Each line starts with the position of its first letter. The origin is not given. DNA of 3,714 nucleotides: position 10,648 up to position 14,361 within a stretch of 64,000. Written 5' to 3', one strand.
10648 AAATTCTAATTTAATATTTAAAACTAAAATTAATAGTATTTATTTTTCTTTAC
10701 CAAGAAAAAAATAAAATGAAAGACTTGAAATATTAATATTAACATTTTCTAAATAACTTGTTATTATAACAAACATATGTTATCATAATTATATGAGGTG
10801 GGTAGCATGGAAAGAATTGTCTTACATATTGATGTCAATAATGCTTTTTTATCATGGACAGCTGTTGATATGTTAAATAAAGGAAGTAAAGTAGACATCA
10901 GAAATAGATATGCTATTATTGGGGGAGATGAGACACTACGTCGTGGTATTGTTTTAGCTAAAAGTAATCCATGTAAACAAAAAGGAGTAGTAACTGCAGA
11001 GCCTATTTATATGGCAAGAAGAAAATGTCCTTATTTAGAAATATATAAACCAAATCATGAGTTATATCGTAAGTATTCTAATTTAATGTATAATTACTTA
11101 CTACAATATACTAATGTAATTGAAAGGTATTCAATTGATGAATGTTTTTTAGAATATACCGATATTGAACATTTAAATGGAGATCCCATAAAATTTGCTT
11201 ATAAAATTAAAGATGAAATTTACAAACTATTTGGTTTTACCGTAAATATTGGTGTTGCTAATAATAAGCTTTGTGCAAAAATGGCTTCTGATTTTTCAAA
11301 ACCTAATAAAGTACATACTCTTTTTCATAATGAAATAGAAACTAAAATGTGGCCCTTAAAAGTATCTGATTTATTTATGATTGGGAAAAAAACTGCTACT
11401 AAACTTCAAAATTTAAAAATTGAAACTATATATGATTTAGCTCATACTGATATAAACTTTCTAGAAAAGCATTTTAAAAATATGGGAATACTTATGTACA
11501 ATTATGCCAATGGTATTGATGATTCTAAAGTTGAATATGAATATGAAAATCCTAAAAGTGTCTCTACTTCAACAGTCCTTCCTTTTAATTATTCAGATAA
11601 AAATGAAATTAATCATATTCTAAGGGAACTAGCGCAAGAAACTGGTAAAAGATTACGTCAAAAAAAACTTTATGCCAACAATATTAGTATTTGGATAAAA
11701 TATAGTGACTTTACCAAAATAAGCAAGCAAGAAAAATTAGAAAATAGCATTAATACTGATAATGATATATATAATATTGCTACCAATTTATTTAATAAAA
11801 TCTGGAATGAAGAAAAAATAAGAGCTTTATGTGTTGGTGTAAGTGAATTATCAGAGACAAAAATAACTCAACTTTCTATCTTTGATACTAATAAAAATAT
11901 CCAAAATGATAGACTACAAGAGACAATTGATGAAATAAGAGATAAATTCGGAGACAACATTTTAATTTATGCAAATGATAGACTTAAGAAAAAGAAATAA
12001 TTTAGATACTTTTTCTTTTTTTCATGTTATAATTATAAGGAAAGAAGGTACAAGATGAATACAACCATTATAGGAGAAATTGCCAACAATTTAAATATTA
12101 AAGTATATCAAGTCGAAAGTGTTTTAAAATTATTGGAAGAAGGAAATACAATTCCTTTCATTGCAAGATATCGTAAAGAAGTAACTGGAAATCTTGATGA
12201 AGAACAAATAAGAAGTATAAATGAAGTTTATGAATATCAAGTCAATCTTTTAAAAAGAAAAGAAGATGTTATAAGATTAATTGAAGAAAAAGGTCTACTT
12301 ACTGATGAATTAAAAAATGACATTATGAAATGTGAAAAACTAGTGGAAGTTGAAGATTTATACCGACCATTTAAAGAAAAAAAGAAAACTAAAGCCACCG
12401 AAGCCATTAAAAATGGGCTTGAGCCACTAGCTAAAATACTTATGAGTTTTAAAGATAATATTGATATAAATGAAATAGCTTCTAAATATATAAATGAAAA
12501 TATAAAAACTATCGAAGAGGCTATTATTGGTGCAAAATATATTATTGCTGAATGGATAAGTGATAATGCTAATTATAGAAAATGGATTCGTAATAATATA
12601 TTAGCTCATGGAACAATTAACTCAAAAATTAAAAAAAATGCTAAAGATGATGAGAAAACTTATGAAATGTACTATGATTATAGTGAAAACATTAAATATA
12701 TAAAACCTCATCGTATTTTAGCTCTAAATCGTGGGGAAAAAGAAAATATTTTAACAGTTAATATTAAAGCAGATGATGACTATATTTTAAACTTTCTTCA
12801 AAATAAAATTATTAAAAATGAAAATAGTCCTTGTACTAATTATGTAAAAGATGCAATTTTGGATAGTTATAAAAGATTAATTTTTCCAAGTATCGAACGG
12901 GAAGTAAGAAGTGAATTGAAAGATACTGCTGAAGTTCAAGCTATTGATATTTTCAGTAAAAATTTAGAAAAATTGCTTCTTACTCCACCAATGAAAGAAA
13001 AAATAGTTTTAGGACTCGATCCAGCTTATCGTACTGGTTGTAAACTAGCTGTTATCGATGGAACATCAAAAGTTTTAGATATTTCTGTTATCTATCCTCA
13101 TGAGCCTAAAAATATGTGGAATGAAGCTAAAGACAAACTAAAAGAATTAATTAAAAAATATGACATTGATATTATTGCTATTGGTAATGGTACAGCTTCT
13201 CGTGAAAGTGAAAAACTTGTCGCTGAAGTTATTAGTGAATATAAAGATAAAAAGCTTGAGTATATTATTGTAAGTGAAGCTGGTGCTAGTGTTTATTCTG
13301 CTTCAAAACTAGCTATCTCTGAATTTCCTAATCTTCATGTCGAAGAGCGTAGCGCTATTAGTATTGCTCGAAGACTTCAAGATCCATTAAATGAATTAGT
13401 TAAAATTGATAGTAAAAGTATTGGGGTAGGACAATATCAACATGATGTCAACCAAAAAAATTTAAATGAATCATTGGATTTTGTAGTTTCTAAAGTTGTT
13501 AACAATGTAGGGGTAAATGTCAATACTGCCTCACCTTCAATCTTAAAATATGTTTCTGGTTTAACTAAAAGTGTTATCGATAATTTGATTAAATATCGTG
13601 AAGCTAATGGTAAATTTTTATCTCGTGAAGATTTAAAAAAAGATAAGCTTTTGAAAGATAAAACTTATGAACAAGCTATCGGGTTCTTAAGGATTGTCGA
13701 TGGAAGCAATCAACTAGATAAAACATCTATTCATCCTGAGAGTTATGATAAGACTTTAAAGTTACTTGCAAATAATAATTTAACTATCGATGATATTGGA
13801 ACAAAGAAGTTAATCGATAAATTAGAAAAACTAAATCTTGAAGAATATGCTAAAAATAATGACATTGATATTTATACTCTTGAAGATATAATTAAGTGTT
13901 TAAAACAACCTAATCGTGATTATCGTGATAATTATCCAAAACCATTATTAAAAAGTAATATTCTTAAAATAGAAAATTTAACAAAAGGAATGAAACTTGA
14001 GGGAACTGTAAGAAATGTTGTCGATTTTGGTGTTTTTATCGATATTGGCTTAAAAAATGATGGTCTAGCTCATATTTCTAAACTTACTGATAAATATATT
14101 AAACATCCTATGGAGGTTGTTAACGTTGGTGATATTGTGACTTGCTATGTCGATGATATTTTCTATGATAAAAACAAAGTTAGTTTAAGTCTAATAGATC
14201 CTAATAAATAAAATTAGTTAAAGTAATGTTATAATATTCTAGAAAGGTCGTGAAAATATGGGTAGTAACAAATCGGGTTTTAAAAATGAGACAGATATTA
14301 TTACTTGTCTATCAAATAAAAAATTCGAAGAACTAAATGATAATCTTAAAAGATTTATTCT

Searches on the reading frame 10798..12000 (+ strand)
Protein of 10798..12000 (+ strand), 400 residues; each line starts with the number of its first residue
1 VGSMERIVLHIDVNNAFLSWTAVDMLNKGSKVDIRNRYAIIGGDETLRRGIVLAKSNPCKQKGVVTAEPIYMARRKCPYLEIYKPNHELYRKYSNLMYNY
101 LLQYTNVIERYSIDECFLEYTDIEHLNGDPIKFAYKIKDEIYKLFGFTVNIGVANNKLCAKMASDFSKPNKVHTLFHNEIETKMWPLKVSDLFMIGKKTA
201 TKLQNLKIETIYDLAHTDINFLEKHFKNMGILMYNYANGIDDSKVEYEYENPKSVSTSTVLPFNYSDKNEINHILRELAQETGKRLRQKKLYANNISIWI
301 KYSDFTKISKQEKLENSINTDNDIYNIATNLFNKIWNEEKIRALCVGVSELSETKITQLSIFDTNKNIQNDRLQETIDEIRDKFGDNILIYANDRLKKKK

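Call 72: search_protein_families(library=pfam, proteins=[window:10798-12000:+], max_evalue=0.01)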
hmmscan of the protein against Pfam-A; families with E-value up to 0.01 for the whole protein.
window:10798-12000:+ (400 aa): 4 families
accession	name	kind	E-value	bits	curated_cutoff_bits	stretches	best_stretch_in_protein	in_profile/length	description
PF00817.25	IMS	-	3.4e-33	115.1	23.2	1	12-165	2-148/148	impB/mucB/samB family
PF11799.13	IMS_C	-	3e-26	92.4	20.7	1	252-360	1-108/109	impB/mucB/samB family C-terminal domain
PF11798.14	IMS_HHH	-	2.6e-06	27.8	24.4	1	178-208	2-32/32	IMS family HHH motif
PF21999.2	IMS_HHH_1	-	2.4e-05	25.1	27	1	195-241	6-53/53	DNA polymerase-iota, thumb domain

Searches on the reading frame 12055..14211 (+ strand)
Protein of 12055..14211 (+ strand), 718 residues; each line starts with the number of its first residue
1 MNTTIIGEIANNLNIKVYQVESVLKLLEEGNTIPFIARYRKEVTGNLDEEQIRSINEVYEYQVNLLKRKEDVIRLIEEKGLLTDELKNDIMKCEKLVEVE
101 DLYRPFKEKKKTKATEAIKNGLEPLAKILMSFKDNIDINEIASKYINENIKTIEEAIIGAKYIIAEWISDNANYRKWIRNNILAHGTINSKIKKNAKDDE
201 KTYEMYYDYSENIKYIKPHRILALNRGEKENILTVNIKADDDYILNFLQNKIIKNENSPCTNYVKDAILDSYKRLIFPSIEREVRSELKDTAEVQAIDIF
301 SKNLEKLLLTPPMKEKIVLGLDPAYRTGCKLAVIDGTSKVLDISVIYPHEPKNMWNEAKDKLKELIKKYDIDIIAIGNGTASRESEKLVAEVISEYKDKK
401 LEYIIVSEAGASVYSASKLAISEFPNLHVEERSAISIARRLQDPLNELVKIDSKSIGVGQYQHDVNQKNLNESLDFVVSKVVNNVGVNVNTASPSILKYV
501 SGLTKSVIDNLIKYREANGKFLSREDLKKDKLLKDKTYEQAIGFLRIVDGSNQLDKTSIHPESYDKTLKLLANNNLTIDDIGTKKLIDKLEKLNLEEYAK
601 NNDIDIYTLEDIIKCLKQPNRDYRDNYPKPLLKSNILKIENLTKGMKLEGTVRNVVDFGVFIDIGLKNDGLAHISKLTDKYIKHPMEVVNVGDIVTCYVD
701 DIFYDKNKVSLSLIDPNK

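Call 72: search_protein_families(library=pfam, proteins=[window:12055-14211:+], max_evalue=0.01)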
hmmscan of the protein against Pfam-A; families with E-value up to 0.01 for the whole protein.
window:12055-14211:+ (718 aa): 10 families
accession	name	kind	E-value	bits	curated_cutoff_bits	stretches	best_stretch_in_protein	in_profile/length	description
PF16921.10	Tex_YqgF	-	5.7e-57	192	27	1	316-442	1-126/126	Tex protein YqgF-like domain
PF22706.1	Tex_central_region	-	1.6e-29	103.6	27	1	137-300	5-178/178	Tex central region-like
PF09371.15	Tex_N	-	2.2e-29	101.4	32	1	4-77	2-75/75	Tex-like protein N-terminal domain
PF12836.13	HHH_3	-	6e-21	74.8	27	1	482-546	1-65/65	Helix-hairpin-helix motif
PF17674.7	HHH_9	-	1.6e-16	61.4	23.1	1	552-624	1-70/70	HHH domain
PF00575.29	S1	-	1.3e-13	51.6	22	1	643-713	3-73/74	S1 RNA binding domain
PF14639.11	YqgF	-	3.2e-08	33.9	35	1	349-449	42-147/150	Holliday-junction resolvase-like of SPT6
PF14635.12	HHH_7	-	3.6e-08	34.1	27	1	455-547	5-103/104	Helix-hairpin-helix motif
PF23459.1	S1_RRP5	-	1.1e-06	29.6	27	1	642-713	1-72/72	RRP5 S1 domain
PF03934.19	T2SSK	-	0.0016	19.2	24.2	1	487-535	1-49/63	Type II secretion system (T2SS), protein K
